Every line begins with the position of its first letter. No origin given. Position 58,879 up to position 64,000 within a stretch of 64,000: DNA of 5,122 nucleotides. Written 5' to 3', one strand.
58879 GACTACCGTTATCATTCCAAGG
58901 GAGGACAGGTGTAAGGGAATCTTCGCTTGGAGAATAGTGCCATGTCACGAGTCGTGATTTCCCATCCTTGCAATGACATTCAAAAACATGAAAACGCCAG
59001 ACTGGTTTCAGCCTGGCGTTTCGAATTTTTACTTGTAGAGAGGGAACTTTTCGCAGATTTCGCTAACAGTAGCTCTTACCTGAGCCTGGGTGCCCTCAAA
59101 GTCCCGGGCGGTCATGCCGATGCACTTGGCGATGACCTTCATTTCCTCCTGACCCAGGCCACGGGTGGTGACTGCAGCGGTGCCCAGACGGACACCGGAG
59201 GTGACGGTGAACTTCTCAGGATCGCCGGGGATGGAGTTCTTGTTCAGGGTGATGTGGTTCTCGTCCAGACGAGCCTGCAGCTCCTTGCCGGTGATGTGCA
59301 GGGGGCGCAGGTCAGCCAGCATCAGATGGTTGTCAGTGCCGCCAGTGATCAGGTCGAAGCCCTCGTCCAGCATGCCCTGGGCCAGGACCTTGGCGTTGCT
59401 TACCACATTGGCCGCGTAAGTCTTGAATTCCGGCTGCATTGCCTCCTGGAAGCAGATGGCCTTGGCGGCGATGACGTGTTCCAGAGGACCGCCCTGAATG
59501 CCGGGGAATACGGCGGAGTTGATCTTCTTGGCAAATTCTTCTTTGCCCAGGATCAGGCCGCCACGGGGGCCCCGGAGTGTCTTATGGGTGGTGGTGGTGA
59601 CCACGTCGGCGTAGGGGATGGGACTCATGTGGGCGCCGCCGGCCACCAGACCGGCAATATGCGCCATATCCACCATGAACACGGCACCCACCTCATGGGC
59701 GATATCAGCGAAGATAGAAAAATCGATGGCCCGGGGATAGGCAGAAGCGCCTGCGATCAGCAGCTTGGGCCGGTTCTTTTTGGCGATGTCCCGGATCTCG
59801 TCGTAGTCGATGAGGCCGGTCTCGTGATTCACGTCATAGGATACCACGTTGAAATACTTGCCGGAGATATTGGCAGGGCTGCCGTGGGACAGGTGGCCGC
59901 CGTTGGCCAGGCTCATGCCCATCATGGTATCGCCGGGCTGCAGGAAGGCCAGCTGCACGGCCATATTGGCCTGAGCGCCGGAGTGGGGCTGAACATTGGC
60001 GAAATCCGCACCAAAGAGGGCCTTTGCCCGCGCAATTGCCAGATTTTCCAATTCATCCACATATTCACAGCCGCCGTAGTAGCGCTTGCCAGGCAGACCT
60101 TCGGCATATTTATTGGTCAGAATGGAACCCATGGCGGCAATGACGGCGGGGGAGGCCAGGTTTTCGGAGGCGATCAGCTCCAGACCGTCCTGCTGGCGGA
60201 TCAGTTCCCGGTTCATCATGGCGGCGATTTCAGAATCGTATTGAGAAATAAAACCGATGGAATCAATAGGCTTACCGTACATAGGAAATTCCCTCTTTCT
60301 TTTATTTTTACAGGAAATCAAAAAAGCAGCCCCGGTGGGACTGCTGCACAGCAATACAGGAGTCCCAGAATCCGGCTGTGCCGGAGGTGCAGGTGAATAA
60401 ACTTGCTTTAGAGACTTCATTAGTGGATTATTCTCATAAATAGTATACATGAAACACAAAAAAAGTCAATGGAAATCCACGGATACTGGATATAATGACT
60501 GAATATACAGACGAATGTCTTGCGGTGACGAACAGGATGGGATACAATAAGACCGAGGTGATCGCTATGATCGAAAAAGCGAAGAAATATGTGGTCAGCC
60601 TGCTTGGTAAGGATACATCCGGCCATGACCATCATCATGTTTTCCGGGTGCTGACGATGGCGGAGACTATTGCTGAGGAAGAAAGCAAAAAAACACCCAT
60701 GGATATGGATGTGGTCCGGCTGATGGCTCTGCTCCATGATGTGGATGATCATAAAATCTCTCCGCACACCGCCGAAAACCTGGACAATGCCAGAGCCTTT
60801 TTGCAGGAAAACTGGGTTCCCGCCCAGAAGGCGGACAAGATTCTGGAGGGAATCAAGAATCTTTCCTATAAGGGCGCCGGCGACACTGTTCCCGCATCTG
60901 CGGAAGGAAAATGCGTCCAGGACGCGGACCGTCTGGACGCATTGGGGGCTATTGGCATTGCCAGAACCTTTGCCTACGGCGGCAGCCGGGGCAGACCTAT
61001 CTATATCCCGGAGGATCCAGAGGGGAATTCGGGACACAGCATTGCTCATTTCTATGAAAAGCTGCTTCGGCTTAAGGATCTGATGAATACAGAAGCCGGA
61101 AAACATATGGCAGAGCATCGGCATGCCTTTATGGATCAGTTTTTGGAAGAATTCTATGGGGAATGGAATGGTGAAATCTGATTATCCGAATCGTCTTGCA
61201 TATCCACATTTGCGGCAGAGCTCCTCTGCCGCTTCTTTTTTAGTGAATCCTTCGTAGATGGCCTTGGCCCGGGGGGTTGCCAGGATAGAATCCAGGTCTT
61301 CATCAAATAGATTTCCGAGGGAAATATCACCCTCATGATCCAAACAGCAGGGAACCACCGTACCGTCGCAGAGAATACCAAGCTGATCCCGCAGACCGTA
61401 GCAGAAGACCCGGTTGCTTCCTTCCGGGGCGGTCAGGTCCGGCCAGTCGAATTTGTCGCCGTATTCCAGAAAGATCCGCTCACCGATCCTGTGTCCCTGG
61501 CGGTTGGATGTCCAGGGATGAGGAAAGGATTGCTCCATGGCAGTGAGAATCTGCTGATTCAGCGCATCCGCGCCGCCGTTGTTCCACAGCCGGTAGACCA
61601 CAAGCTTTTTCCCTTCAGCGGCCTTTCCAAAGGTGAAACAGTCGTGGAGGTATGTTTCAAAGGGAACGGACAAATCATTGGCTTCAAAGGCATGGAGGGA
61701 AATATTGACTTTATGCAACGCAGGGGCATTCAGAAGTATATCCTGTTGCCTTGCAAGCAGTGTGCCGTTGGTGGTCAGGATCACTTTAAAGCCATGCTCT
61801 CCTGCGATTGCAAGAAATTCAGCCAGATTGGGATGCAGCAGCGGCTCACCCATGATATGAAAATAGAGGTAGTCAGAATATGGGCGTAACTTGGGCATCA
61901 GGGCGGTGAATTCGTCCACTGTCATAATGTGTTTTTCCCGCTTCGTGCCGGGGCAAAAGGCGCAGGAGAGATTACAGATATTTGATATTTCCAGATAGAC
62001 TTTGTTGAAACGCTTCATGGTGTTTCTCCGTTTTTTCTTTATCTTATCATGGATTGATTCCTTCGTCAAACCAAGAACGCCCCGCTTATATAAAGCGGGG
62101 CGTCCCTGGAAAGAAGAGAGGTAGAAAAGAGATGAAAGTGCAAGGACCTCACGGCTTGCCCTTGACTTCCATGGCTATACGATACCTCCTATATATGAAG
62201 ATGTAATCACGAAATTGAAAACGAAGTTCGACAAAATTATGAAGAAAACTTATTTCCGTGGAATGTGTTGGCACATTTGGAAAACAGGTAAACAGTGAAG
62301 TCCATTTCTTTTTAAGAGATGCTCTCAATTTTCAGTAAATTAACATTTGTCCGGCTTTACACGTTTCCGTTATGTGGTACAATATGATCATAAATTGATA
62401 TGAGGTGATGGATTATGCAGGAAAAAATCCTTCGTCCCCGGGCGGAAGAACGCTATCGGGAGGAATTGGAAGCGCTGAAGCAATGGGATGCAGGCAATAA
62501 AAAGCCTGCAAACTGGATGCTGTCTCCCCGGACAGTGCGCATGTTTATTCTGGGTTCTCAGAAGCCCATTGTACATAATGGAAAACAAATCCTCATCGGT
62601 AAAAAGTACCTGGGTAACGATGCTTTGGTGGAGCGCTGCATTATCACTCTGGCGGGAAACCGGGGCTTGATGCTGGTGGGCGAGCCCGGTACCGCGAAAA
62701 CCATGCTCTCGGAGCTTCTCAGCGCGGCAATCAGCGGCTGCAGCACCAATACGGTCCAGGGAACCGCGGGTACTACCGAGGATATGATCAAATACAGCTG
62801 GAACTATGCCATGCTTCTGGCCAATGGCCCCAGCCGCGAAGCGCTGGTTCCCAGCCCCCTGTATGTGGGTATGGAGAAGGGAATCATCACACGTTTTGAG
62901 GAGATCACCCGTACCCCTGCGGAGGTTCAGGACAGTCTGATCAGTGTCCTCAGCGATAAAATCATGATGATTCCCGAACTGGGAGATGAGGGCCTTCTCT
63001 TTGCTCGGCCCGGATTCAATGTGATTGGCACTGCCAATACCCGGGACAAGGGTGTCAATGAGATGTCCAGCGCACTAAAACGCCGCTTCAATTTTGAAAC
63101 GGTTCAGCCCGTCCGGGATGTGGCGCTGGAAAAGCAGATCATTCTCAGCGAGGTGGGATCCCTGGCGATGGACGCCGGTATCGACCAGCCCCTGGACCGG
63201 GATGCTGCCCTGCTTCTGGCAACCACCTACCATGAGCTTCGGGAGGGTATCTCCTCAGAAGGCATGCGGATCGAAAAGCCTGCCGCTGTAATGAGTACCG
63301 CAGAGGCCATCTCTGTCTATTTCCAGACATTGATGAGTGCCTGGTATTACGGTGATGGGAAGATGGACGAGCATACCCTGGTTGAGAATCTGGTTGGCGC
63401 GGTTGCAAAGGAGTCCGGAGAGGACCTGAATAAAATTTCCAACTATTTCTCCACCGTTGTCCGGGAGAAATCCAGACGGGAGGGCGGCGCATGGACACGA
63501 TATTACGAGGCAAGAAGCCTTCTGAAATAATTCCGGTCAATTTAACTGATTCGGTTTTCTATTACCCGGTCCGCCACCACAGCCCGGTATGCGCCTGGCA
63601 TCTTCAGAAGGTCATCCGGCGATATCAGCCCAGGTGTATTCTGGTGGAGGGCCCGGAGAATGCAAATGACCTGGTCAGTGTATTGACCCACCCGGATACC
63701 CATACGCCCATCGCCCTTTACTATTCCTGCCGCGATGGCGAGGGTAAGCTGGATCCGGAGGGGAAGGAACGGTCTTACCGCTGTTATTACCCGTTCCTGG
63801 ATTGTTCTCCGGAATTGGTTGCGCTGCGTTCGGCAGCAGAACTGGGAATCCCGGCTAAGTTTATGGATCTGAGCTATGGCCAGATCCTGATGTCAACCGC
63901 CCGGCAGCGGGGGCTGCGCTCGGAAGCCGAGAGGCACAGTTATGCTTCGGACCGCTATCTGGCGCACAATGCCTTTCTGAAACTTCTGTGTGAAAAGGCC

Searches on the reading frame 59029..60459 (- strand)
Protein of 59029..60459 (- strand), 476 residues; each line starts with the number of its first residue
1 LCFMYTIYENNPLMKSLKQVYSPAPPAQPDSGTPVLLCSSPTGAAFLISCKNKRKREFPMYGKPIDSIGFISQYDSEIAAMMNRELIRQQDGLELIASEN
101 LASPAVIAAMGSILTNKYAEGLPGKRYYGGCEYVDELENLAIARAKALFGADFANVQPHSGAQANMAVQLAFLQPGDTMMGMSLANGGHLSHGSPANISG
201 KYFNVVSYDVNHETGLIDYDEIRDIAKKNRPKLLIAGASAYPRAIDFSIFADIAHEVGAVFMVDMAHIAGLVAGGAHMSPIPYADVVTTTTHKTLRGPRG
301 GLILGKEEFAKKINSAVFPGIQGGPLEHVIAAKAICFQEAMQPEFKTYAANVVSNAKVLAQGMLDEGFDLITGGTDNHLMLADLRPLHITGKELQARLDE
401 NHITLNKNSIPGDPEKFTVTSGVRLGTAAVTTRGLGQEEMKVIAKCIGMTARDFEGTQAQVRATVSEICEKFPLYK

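Call 59: search_protein_families(library=padloc, proteins=[window:59029-60459:-], max_evalue=0.00001)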
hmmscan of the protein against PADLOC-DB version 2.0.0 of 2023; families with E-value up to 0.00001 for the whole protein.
window:59029-60459:- (476 aa): 0 families

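Call 60: search_protein_families(library=pfam, proteins=[window:59029-60459:-], max_evalue=0.0001)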
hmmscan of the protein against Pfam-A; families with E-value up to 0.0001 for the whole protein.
window:59029-60459:- (476 aa): 3 families
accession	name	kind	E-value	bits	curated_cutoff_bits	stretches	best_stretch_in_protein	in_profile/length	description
PF00464.25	SHMT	-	1.4e-162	541.3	27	1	72-447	2-399/399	Serine hydroxymethyltransferase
PF00155.27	Aminotran_1_2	-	5.8e-08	32.8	19.7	1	128-432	38-351/361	Aminotransferase class I and II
PF01212.27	Beta_elim_lyase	-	1.8e-06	27.9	27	1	124-406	24-273/288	Beta-eliminating lyase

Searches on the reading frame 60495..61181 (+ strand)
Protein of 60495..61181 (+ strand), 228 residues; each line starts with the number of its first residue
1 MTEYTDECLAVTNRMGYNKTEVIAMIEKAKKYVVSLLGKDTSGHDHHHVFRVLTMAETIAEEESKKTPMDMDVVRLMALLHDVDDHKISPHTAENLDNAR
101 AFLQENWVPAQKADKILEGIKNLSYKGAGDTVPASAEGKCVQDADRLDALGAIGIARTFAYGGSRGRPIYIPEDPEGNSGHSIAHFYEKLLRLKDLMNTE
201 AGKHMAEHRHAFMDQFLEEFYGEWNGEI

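Call 59: search_protein_families(library=padloc, proteins=[window:60495-61181:+], max_evalue=0.00001)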
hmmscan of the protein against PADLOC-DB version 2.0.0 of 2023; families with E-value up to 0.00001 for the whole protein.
window:60495-61181:+ (228 aa): 0 families

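Call 60: search_protein_families(library=pfam, proteins=[window:60495-61181:+], max_evalue=0.0001)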
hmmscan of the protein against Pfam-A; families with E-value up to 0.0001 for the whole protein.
window:60495-61181:+ (228 aa): 1 family
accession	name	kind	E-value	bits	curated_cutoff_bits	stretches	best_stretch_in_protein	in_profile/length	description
PF01966.28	HD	-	7.6e-09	36.3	22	1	47-149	3-115/116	HD domain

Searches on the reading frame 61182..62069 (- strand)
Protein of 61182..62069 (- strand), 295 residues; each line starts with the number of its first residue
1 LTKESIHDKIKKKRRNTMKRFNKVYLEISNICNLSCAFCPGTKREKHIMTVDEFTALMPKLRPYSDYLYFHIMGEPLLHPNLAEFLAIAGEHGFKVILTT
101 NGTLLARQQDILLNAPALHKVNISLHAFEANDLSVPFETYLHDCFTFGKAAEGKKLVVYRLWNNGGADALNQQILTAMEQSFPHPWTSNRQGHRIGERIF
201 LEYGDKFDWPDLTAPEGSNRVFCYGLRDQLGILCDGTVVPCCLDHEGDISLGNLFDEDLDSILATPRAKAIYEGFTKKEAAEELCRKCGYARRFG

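Call 59: search_protein_families(library=padloc, proteins=[window:61182-62069:-], max_evalue=0.00001)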
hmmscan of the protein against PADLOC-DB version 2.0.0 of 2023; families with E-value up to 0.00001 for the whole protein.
window:61182-62069:- (295 aa): 2 families
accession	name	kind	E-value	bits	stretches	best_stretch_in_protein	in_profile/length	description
PDLC02903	pVip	-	6.7e-13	46.7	1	24-130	2-105/257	Viperins not associated with kinases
PDLC02904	pVip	-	2.5e-11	41.6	1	28-129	9-111/262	Viperins associated with kinases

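Call 60: search_protein_families(library=pfam, proteins=[window:61182-62069:-], max_evalue=0.0001)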
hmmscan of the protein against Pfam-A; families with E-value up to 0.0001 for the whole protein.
window:61182-62069:- (295 aa): 2 families
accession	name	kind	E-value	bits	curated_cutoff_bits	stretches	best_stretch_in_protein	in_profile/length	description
PF13186.11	SPASM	-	2.8e-14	53.6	21.5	1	223-288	1-66/67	Iron-sulfur cluster-binding domain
PF04055.27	Radical_SAM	-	1.5e-12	48.4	29.5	1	27-129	2-113/166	Radical SAM superfamily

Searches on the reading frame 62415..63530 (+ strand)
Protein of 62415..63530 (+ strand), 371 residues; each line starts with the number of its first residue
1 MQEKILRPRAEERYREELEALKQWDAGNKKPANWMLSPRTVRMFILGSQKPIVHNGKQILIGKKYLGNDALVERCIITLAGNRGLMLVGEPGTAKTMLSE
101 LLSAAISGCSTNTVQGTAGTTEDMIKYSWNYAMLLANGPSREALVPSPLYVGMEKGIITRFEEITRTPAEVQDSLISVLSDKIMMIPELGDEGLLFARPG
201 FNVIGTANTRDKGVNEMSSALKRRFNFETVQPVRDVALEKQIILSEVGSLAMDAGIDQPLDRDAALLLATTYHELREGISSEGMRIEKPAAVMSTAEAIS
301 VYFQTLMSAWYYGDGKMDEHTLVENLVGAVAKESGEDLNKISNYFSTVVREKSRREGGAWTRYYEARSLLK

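Call 59: search_protein_families(library=padloc, proteins=[window:62415-63530:+], max_evalue=0.00001)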
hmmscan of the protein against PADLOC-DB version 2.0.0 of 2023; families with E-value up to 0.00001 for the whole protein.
window:62415-63530:+ (371 aa): 0 families

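Call 60: search_protein_families(library=pfam, proteins=[window:62415-63530:+], max_evalue=0.0001)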
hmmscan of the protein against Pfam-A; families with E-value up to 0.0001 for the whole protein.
window:62415-63530:+ (371 aa): 1 family
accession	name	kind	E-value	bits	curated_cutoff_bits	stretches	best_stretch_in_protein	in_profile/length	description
PF07728.20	AAA_5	-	5.6e-35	120.8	22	1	85-225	2-139/139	AAA domain (dynein-related subfamily)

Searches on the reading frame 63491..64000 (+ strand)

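Call 59: search_protein_families(library=padloc, proteins=[window:63491-64000:+], max_evalue=0.00001)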
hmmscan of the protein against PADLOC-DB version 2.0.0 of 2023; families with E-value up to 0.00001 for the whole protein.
window:63491-64000:+ (170 aa): 0 families

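Call 60: search_protein_families(library=pfam, proteins=[window:63491-64000:+], max_evalue=0.0001)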
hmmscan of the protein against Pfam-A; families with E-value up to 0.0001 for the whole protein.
window:63491-64000:+ (170 aa): 1 family
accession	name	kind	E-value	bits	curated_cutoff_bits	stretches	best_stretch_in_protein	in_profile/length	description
PF18934.5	DUF5682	-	7.1e-21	74.7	26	1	39-153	2-109/727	Family of unknown function (DUF5682)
